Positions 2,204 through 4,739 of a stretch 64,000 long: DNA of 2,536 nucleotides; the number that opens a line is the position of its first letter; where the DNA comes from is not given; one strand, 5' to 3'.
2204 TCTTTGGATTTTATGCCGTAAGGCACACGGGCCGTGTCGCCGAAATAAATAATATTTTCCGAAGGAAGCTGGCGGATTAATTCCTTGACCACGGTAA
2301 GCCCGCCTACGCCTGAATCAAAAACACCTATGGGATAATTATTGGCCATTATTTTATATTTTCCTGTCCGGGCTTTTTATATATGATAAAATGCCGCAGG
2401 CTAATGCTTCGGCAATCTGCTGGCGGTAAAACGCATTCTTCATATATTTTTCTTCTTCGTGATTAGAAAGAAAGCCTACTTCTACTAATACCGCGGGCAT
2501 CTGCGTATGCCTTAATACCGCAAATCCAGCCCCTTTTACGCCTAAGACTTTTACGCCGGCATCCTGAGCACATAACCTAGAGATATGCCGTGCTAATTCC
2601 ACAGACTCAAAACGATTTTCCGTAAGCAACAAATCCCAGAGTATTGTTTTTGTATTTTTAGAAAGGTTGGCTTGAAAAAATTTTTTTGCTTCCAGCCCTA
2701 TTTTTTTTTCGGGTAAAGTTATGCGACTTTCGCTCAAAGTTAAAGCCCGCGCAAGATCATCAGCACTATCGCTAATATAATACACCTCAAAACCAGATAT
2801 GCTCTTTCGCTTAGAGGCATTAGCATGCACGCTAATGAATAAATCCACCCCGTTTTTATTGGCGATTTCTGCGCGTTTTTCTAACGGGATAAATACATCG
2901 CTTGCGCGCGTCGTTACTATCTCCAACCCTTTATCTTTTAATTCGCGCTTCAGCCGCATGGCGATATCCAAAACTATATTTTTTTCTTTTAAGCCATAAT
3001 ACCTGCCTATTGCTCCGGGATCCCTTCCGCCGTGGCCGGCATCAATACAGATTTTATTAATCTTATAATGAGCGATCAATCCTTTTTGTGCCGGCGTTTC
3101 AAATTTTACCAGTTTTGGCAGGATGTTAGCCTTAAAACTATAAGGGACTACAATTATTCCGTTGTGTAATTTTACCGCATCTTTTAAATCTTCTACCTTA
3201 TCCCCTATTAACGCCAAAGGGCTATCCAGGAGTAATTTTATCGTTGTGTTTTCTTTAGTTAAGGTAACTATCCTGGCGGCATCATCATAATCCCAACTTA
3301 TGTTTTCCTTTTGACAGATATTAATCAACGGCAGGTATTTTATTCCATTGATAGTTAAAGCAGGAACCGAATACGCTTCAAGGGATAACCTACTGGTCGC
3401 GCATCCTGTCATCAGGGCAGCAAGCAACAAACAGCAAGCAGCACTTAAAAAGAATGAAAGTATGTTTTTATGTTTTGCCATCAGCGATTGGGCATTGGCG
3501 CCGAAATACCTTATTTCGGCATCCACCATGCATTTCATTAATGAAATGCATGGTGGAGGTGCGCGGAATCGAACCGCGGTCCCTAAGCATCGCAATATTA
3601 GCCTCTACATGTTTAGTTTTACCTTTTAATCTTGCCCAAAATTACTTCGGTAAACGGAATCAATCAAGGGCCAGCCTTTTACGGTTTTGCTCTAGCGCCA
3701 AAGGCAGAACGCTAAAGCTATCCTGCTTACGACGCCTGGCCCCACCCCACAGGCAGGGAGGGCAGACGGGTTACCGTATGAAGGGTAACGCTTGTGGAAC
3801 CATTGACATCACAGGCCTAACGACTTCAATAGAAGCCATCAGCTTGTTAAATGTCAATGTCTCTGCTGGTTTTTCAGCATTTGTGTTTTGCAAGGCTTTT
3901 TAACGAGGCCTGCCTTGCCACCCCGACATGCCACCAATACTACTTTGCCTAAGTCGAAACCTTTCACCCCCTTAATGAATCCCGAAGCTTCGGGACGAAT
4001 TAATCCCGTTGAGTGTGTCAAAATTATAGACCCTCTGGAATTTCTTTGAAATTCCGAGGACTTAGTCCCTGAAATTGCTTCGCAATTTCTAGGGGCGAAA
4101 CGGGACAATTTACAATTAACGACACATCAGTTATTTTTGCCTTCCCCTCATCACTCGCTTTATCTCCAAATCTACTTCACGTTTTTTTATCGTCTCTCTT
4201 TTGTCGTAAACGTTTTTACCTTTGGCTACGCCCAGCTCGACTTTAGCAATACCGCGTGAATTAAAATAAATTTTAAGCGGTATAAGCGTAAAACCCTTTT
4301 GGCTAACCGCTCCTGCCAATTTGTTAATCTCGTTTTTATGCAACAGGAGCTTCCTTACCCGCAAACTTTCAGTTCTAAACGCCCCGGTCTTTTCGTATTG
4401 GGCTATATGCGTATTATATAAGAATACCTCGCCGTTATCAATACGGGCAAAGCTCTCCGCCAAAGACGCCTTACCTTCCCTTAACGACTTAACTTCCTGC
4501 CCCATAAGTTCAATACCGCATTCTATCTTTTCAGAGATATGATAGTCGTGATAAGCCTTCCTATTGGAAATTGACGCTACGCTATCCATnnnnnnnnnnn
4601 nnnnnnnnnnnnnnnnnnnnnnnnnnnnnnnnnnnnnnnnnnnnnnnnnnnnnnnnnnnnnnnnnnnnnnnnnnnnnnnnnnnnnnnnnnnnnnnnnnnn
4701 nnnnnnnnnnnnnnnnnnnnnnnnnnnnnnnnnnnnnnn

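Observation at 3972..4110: Family-1 repeat copy sits directly against the tmRNA 5' end, upstream in transcript sense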

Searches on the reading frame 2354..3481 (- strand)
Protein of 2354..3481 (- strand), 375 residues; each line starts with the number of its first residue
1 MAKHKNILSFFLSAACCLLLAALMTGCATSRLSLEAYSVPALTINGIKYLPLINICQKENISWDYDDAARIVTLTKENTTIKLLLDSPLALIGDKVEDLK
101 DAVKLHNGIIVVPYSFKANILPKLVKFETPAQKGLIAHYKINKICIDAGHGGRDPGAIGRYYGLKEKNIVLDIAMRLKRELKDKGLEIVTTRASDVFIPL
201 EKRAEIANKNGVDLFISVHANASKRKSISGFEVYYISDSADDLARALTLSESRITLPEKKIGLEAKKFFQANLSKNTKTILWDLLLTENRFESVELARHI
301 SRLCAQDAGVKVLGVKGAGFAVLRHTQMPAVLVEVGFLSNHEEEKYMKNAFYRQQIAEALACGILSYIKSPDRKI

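Call 17: search_protein_families(library=pfam, proteins=[window:2354-3481:-])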
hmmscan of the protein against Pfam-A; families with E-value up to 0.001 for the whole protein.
window:2354-3481:- (375 aa): 2 families
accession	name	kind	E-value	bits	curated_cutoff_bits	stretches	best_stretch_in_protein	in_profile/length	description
PF01520.23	Amidase_3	-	3.5e-53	180.6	27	1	144-365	1-173/174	N-acetylmuramoyl-L-alanine amidase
PF07833.16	Cu_amine_oxidN1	-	2.3e-10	40.8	24.2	1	38-128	10-100/108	Copper amine oxidase N-terminal domain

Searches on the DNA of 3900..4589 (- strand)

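Call 24: search_rna_families(source=window, start=3900, end=4200, threshold=evalue, max_evalue=10)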
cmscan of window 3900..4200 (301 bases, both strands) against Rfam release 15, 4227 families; matches with E-value up to 10: 4.
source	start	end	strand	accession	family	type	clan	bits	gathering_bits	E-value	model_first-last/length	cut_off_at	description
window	3900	3971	-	RF00023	tmRNA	Gene;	CL00001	34.5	47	1.6e-12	1-72/374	3'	transfer-messenger RNA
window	4125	4159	-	RF01143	sR16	Gene; snRNA; snoRNA; CD-box;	-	17.2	70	0.47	21-53/53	no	Small nucleolar RNA sR16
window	4060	4101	+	RF03995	mir-7957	Gene; miRNA;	-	16.9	76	1.6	1-59/59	no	mir-7957 microRNA precursor family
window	3928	3952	+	RF02183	ST7-OT3_1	Gene; lncRNA;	-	14.3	50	6.7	55-79/79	no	ST7 overlapping transcript 3 conserved region 1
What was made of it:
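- On Any Rfam family (known structured RNAs, riboswitches, ribozymes, leaders): No credible hit at 3900-4200 with E up to 10 (call 24).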

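Call 45: search_rna_families(sources=[L114, L116, L118, L093], threshold=gathering)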
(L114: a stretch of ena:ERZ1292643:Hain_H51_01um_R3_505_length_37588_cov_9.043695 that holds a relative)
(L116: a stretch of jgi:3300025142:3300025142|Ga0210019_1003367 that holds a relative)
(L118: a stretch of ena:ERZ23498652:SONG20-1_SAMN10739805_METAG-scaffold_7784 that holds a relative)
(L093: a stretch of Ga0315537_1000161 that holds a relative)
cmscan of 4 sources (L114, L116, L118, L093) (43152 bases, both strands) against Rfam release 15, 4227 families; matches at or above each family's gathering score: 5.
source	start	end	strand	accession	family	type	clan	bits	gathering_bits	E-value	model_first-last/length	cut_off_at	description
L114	10765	11175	+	RF00023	tmRNA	Gene;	CL00001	183.8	47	1.9e-73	1-374/374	no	transfer-messenger RNA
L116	10571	10998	+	RF00023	tmRNA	Gene;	CL00001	181.2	47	2.4e-72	1-374/374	no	transfer-messenger RNA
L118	980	1397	+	RF00023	tmRNA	Gene;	CL00001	123.9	47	3.8e-48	1-374/374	no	transfer-messenger RNA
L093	170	242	-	RF00005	tRNA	Gene; tRNA;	CL00001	67.1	29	1.3e-12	1-71/71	no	tRNA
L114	8694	8774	-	RF00005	tRNA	Gene; tRNA;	CL00001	56.4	29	1.1e-09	1-71/71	no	tRNA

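Call 53: search_with_rna_model(model_id=R1, sources=[L082, L083, L084, L085, L086, L087, L088, L089, L090, L091, L092, L093, L094, L095, L096, L097, L098, L099, L100, L101, L102, L103, L104, L105, L106, L107, L108, L109, L110, L111, L112, L113, L114, L115, L116, L117, L118, L001, L002, L003, L006, L007, L010, L025], max_evalue=0.01)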
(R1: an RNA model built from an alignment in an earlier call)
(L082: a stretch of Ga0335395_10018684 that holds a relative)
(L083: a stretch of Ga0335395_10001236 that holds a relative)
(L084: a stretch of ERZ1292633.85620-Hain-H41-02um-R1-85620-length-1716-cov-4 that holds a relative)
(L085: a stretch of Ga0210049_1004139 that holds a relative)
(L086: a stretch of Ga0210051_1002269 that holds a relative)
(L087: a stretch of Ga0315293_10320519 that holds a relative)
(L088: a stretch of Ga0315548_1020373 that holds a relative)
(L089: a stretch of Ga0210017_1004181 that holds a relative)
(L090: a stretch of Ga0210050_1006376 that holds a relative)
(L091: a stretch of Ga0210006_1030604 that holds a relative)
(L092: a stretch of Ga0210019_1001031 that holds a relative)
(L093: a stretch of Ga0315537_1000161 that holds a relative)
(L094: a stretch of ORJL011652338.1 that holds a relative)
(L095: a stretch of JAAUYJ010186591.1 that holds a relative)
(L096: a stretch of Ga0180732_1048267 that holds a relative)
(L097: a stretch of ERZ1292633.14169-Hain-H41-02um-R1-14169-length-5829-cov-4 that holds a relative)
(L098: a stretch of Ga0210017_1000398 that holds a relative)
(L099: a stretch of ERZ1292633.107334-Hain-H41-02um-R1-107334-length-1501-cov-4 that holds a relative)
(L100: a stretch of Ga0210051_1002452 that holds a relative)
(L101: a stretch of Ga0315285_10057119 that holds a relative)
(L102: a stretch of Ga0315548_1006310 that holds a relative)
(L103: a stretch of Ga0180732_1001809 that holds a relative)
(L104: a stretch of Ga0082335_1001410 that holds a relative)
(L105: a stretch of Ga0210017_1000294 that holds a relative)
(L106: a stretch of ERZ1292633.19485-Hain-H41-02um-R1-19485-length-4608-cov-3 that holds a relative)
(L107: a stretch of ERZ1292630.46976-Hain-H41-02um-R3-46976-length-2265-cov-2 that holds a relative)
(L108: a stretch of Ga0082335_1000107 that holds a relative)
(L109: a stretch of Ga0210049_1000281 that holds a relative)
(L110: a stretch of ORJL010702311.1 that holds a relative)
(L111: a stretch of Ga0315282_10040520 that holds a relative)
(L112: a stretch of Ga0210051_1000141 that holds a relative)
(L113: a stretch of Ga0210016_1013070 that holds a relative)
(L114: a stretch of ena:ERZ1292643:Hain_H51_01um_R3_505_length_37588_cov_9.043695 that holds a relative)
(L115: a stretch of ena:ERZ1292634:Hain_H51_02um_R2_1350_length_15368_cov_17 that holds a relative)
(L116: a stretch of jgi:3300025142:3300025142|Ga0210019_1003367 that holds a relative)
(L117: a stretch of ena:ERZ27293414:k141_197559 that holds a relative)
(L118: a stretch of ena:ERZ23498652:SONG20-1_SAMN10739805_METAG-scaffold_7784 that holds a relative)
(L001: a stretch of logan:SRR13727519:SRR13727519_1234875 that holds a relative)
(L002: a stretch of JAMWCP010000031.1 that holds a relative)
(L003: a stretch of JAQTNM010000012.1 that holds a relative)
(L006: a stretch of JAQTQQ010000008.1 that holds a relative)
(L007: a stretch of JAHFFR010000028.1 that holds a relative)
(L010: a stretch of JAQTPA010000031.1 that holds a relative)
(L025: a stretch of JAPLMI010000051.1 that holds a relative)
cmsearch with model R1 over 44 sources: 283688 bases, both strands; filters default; matches with E-value up to 0.01: 78.
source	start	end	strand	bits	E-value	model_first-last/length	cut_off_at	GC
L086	5198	5315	-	133.9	3.5e-27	1-121/121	no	0.42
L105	753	870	-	133.9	3.5e-27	1-121/121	no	0.42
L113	1096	1213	-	133.9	3.5e-27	1-121/121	no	0.42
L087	715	833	-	130.2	2.3e-26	1-121/121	no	0.43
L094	1014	1135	+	130.1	2.4e-26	1-121/121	no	0.39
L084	933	1054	-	129.4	3.4e-26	1-121/121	no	0.4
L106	1002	1121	-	129.4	3.5e-26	1-121/121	no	0.45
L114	10650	10770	+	124.7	4e-25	1-121/121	no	0.4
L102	54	170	-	124.4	4.5e-25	1-121/121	no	0.35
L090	5927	6049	+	123.6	6.9e-25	1-121/121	no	0.4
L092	10479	10601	+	123.6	6.9e-25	1-121/121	no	0.4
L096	1072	1191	-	123.2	8.4e-25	1-121/121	no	0.43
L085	9393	9513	+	120.2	4e-24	1-121/121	no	0.38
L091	1419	1539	+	120.2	4e-24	1-121/121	no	0.38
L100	3201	3321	+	120.2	4e-24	1-121/121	no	0.38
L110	2303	2427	-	119.9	4.5e-24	1-121/121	no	0.42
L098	3054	3172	+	119.4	6.1e-24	1-121/121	no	0.42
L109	1396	1514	-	119.4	6.1e-24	1-121/121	no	0.42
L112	1269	1387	+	119.4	6.1e-24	1-121/121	no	0.42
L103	6026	6150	+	118.4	1e-23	1-121/121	no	0.41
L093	274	391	-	116.5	2.6e-23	1-121/121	no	0.48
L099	127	252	+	116.2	3.1e-23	1-121/121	no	0.41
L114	17067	17185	+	113.5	1.3e-22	1-121/121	no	0.39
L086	1724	1853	-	106.9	3.7e-21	1-121/121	no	0.45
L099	885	992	+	99.9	1.4e-19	1-121/121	no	0.44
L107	813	920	+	99.9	1.4e-19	1-121/121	no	0.44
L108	329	455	-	99.2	2e-19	1-121/121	no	0.46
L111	3260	3412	-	93.2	4.3e-18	1-121/121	no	0.45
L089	5864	5980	+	93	4.9e-18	1-121/121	no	0.41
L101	354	501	+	90.7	1.5e-17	1-121/121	no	0.47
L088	3625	3717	-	87.6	7.6e-17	25-121/121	5'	0.34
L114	10457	10571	+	83.8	5.5e-16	1-121/121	no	0.41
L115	10457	10524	+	80.7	2.7e-15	1-67/121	3'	0.46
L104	11727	11846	-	73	1.4e-13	1-121/121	no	0.37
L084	1583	1675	+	68.7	1.3e-12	1-121/121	no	0.4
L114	8769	8886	-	66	5.3e-12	1-121/121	no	0.47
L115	8769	8886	-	66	5.3e-12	1-121/121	no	0.47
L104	11847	11989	+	65.5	6.8e-12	1-121/121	no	0.44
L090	6786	6901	+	62.6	3e-11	1-121/121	no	0.47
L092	11338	11453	+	62.6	3e-11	1-121/121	no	0.47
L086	931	1047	-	59.7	1.3e-10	1-121/121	no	0.39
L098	2895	3028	-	56.1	8.5e-10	1-121/121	no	0.34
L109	1540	1673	+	56.1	8.5e-10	1-121/121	no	0.34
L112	1110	1243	-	56.1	8.5e-10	1-121/121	no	0.34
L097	1346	1536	+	55.9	9.6e-10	1-121/121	no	0.43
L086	5338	5458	+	55.7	1.1e-09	1-121/121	no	0.4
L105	893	1013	+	55.7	1.1e-09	1-121/121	no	0.4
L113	1236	1356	+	55.7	1.1e-09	1-121/121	no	0.4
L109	4976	5116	-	55.4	1.2e-09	1-121/121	no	0.47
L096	338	436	-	55.3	1.3e-09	1-121/121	no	0.49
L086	10894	11024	-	53.7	2.9e-09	1-121/121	no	0.37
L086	9644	9753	+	52.4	5.7e-09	1-121/121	no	0.45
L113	5542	5651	+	52.4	5.7e-09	1-121/121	no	0.45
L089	5785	5919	-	52.3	6.2e-09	1-121/121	no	0.39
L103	5866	6000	-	51.5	9.2e-09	1-121/121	no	0.36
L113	5480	5589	-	49.2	3e-08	1-121/121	no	0.47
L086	9582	9691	-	46.7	1.1e-07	1-121/121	no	0.46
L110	2453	2583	+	44.8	2.8e-07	1-117/121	3'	0.35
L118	876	978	+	41.8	1.3e-06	1-121/121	no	0.32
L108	401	489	+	37.8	1e-05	1-121/121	no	0.4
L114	17006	17122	-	37.8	1.1e-05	1-121/121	no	0.31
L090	5862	5983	-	35.4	3.6e-05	1-121/121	no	0.28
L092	10414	10535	-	35.4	3.6e-05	1-121/121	no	0.28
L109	5070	5178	+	33.4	0.0001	1-121/121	no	0.44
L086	1786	1908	+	32.7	0.00015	1-121/121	no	0.45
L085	9331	9448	-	32.1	0.0002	1-121/121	no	0.37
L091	1357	1474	-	32.1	0.0002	1-121/121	no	0.37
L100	3139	3256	-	32.1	0.0002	1-121/121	no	0.37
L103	2520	2619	-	29.2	0.00087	1-121/121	no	0.33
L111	3357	3445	+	29.1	0.00095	1-121/121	no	0.43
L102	115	229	+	29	0.00099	1-121/121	no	0.37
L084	998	1121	+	27.4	0.0022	1-121/121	no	0.27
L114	10597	10705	-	27.2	0.0025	1-121/121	no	0.42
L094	964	1070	-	26.4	0.0037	1-121/121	no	0.35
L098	3029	3110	-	26.3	0.004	1-121/121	no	0.32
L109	1458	1539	+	26.3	0.004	1-121/121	no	0.32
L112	1244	1325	-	26.3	0.004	1-121/121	no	0.32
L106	1065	1148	+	25.4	0.0063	1-121/121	no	0.48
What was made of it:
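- Copy density reaches about one per 1.6 kb in L086 (call 53).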

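Call 74: search_with_rna_model(model_id=R1, sources=[L119, L120, L121, L122, L123, L124, L125], max_evalue=0.05)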
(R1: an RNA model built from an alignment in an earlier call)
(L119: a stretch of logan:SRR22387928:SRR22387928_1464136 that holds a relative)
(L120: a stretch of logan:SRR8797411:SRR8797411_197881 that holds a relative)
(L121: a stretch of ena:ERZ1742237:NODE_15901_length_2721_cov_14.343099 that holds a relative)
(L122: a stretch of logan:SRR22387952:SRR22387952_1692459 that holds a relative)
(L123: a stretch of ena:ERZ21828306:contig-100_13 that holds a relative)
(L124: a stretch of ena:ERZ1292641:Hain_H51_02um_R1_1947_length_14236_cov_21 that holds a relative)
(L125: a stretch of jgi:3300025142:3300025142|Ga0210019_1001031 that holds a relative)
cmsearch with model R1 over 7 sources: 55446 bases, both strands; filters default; matches with E-value up to 0.05: 8.
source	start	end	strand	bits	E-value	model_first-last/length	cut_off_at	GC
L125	11259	11381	+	123.6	1.3e-25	1-121/121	no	0.4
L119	1676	1793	+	114.9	1.2e-23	1-121/121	no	0.42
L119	40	160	-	79.9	7.8e-16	1-121/121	no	0.43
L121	2160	2282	+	73.7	2e-14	1-121/121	no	0.34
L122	2097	2220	+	64.7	2e-12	1-121/121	no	0.39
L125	12118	12233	+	62.6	5.8e-12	1-121/121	no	0.47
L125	11194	11315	-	35.4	6.9e-06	1-121/121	no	0.28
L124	5910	6005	+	35.2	7.9e-06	1-121/121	no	0.45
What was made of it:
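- A 21-kb syntenic stretch of a 95% relative has no copy at all (call 74).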
